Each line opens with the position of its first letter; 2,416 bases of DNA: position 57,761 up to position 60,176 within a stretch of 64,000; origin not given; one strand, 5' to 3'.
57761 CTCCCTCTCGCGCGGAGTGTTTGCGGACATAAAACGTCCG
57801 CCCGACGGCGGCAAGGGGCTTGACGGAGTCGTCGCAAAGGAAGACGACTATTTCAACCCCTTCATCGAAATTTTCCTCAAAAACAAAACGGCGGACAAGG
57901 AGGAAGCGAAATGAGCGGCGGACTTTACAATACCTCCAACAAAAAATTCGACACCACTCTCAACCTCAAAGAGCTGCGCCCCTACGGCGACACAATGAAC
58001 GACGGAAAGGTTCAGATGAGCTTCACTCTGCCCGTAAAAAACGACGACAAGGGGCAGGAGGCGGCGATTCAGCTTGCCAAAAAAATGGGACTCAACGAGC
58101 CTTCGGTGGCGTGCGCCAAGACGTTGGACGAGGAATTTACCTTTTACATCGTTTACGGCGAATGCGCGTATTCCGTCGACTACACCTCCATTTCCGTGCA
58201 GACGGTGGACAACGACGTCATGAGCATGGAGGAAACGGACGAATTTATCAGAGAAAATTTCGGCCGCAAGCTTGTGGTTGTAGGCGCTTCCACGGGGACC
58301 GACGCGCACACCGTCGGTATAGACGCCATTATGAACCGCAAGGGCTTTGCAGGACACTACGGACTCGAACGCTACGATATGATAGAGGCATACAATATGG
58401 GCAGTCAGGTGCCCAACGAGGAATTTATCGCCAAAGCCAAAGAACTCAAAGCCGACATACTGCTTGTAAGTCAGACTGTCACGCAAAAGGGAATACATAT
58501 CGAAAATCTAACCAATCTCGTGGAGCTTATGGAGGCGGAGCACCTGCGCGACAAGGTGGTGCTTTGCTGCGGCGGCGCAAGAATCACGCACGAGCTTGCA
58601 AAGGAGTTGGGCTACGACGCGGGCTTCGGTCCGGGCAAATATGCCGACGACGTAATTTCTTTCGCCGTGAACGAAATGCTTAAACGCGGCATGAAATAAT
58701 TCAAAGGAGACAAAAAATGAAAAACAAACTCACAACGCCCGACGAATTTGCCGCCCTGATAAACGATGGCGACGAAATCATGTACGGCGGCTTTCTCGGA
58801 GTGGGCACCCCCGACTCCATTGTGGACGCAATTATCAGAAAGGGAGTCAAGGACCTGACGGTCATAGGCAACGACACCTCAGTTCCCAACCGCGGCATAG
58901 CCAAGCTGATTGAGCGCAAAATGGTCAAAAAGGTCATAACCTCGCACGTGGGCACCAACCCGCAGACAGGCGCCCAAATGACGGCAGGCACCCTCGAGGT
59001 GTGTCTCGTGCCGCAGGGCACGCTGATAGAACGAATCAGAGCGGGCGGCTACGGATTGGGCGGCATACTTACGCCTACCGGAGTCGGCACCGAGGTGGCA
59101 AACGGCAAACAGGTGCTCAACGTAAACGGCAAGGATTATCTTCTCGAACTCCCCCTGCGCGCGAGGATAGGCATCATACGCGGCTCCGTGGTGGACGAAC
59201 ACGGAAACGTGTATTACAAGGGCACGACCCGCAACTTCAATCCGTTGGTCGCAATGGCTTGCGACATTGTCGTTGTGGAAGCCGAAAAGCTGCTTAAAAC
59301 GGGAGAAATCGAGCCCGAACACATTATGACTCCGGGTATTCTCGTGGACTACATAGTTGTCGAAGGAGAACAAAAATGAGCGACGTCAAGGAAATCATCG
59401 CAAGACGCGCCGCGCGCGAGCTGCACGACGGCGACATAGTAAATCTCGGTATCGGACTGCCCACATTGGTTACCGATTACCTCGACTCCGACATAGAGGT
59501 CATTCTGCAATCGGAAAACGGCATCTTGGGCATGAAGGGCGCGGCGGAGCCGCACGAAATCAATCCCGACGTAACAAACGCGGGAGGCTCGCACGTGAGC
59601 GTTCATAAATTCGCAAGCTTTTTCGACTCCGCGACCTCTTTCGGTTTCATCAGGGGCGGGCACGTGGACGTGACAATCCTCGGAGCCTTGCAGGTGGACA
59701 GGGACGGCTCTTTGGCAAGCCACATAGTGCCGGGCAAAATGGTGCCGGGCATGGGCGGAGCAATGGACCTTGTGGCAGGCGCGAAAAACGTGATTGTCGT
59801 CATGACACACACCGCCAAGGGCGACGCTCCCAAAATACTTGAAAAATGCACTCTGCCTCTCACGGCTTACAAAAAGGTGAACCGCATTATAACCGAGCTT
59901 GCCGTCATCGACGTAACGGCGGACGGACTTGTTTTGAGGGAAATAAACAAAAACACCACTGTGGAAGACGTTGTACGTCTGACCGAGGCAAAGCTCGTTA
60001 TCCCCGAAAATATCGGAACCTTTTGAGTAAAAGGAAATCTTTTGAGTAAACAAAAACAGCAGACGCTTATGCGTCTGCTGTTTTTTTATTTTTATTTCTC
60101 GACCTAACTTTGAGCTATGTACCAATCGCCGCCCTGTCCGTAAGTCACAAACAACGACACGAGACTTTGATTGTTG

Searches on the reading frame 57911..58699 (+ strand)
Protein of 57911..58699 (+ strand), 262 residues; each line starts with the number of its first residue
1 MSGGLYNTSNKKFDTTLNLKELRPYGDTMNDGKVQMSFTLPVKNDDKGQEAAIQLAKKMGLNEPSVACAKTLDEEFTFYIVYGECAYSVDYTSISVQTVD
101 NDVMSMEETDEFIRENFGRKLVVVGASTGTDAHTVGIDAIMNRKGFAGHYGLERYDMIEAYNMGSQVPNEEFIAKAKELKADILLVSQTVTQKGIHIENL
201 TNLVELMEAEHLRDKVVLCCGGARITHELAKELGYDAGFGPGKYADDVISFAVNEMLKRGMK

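Call 5: search_protein_families(library=ncbifam, proteins=[window:57911-58699:+])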
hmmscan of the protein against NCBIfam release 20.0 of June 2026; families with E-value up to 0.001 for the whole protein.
window:57911-58699:+ (262 aa): 8 families
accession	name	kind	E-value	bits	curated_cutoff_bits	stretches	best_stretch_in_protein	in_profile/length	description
NF052385.1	Lys_5_6_beta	equivalog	1.6e-121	404.6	280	1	21-259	2-240/241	lysine 5,6-aminomutase subunit beta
NF040743.1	ornith_mutase_E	equivalog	9.1e-41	139.6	800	1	15-256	494-726/730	D-ornithine 4,5-aminomutase subunit OraE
NF041607.1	dimeth_corrin_MtbC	equivalog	1.2e-10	41.3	350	1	120-237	82-187/203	dimethylamine corrinoid protein MtbC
NF047996.1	corrin_MtgC_2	exception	1.6e-09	37.6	370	1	117-237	87-194/212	glycine betaine-specific corrinoid protein MtgC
TIGR02370.1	pyl_corrinoid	subfamily_domain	3.1e-09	36.5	215.3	1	131-237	95-189/197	methyltransferase cognate corrinoid protein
NF047995.1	corrinoid_MtgC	exception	6.5e-08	32.3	310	1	159-250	122-207/215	glycine betaine-specific corrinoid protein MtgC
NF002612.0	PRK02261.1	equivalog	4.9e-07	29.4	110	1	122-250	6-128/148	methylaspartate mutase subunit S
TIGR01501.1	MthylAspMutase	equivalog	1.4e-06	28.1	135.8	1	121-251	3-127/134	methylaspartate mutase subunit S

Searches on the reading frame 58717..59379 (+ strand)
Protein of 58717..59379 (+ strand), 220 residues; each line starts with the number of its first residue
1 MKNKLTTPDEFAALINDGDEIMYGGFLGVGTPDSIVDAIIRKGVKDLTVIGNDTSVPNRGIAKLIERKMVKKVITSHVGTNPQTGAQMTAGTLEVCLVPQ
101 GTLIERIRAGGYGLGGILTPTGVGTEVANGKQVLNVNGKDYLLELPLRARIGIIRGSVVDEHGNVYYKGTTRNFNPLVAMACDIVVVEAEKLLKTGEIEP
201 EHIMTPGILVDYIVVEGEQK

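Call 5: search_protein_families(library=ncbifam, proteins=[window:58717-59379:+])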
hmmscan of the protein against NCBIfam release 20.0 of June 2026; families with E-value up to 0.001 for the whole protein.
window:58717-59379:+ (220 aa): 3 families
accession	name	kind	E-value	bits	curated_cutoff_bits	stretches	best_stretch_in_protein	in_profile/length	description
NF007394.0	PRK09920.1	equivalog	7e-89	297.1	315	1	1-218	1-218/219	acetate CoA-transferase subunit alpha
TIGR02429.1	pcaI_scoA_fam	subfamily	3.9e-63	212.7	128.5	1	7-215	8-218/222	3-oxoacid CoA-transferase subunit A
NF052271.1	Staph_FadX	equivalog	2.6e-16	59.4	750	1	10-220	8-245/523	fatty acid degradation protein FadX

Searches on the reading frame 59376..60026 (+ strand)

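Call 5: search_protein_families(library=ncbifam, proteins=[window:59376-60026:+])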
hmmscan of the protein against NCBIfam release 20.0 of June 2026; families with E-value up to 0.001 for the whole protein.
window:59376-60026:+ (216 aa): 3 families
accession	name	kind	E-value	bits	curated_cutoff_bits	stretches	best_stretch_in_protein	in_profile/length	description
TIGR02428.1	pcaJ_scoB_fam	subfamily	1.4e-87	292.4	243.55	1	5-208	3-206/207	3-oxoacid CoA-transferase subunit B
NF052271.1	Staph_FadX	equivalog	1.1e-05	24.3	750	1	4-182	277-443/523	fatty acid degradation protein FadX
NF041397.1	TranRegGlpR_Halo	equivalog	0.00037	20.2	300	1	3-181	77-238/253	HTH-type transcriptional regulator GlpR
